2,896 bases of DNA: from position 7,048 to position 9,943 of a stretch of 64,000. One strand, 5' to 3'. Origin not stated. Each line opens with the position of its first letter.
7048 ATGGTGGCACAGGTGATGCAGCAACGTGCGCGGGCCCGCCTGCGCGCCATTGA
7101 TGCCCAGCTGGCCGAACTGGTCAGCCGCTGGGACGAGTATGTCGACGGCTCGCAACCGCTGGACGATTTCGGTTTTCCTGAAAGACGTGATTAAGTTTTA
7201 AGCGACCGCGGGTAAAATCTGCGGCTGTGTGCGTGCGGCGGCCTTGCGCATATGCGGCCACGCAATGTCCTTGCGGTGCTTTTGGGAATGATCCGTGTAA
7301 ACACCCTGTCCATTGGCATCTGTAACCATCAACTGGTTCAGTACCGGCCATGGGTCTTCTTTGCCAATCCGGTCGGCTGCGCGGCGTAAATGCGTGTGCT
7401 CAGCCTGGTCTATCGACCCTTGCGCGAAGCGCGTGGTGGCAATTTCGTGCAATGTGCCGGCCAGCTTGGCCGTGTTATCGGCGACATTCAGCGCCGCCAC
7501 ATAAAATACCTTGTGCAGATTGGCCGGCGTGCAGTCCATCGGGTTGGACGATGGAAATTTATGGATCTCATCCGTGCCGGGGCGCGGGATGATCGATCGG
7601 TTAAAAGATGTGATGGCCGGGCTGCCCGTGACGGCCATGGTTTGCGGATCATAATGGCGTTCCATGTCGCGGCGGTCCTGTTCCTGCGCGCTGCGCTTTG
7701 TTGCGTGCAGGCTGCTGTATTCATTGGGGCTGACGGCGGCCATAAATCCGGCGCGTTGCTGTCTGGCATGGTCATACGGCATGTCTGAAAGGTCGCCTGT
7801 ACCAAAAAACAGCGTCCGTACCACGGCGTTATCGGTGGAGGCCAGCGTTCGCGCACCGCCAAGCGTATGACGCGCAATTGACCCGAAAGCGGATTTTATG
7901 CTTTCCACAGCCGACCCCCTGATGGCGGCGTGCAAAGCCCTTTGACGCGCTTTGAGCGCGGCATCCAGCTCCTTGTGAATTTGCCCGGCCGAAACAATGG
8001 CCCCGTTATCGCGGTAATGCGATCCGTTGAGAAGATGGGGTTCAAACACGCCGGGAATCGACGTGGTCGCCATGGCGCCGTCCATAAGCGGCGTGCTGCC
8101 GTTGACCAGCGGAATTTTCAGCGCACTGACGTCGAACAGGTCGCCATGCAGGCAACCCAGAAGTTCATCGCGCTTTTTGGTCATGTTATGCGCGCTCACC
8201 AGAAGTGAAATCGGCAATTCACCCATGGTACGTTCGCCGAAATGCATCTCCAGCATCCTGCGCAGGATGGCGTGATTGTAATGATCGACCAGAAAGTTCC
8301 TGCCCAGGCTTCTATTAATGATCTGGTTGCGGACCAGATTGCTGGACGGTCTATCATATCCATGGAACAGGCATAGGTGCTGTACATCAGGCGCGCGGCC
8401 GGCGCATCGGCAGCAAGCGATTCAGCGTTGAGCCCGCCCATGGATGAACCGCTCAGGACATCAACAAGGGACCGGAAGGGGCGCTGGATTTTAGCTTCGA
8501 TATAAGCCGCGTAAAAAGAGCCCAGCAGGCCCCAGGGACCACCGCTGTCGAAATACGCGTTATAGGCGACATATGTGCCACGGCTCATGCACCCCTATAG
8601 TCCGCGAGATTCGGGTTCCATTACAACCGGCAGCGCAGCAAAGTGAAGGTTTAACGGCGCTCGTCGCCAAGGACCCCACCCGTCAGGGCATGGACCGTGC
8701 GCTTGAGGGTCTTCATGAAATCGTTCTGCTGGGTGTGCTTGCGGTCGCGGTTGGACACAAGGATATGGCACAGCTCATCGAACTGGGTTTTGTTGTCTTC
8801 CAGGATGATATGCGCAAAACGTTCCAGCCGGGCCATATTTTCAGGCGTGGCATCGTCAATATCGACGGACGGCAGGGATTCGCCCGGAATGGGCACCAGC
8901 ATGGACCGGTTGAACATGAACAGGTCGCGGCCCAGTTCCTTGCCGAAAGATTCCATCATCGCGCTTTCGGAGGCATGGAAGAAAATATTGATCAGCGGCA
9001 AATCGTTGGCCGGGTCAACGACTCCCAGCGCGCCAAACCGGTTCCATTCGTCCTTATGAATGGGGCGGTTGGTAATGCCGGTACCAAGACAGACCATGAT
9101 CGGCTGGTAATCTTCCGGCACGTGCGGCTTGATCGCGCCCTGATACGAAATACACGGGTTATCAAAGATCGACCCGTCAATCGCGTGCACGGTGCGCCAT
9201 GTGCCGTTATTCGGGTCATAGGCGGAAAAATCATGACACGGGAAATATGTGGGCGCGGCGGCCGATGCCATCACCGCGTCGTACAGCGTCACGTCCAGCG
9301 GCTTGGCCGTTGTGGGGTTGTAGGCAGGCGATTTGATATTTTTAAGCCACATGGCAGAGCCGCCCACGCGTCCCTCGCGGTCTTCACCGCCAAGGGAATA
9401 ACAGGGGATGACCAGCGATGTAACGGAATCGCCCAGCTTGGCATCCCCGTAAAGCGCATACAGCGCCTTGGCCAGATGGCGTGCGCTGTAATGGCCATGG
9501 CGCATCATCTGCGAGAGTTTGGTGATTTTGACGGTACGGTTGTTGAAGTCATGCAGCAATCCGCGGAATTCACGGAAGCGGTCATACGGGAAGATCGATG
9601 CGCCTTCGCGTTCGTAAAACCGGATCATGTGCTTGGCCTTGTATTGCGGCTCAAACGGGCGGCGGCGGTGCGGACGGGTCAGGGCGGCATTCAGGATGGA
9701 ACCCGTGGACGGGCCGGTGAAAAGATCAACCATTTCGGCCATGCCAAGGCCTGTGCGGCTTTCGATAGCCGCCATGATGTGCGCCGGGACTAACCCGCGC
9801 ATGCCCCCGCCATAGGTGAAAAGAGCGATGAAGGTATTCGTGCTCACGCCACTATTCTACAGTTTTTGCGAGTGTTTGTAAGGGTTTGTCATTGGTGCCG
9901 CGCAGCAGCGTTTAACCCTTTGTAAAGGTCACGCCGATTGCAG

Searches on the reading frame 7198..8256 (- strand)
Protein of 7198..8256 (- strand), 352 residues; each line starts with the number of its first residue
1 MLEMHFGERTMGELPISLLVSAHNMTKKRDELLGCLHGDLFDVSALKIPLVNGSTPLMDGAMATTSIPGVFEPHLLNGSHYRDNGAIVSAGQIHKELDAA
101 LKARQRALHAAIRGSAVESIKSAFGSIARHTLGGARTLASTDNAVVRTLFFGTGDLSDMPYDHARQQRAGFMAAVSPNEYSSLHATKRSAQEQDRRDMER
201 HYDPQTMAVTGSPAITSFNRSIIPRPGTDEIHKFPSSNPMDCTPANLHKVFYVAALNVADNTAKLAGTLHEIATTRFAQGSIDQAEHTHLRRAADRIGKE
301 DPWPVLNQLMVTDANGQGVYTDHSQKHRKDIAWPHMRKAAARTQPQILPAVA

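Call 61: find_encoding_contigs(protein=window:7198-8256:-, flank=10000, max_places=1)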
Protein window:7198-8256:- (352 aa): 5 contigs read that carry it; 1 place shown.
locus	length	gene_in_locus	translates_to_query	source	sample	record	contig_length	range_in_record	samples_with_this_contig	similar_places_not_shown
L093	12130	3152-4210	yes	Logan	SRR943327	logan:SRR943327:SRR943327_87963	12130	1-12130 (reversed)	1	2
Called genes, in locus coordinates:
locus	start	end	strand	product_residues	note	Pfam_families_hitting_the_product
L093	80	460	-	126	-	-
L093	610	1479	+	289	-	PF00126:HTH_1, PF03466:LysR_substrate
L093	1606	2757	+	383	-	PF01734:Patatin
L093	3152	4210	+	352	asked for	-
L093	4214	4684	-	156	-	-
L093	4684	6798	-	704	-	PF00069:Pkinase (weak)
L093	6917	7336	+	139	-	-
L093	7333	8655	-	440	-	-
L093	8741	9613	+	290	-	PF01636:APH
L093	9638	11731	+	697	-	-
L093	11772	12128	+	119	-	?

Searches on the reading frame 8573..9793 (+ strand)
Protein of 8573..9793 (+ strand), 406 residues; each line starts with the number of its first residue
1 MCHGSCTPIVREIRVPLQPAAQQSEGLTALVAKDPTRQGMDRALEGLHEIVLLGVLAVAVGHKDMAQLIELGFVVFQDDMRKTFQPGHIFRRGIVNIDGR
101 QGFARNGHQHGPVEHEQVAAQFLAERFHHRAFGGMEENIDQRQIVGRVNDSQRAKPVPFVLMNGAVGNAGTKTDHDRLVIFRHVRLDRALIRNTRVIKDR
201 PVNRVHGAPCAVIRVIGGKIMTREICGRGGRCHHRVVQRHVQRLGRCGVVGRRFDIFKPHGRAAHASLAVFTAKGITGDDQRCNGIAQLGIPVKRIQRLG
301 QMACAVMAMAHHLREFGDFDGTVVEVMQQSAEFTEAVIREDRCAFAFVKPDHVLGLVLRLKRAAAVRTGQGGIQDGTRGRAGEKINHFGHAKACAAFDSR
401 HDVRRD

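Call 58: find_encoding_contigs(protein=window:8573-9793:+, flank=10000, max_places=1)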
Protein window:8573-9793:+ (406 aa): no gene with exactly this product is on record in the collection.
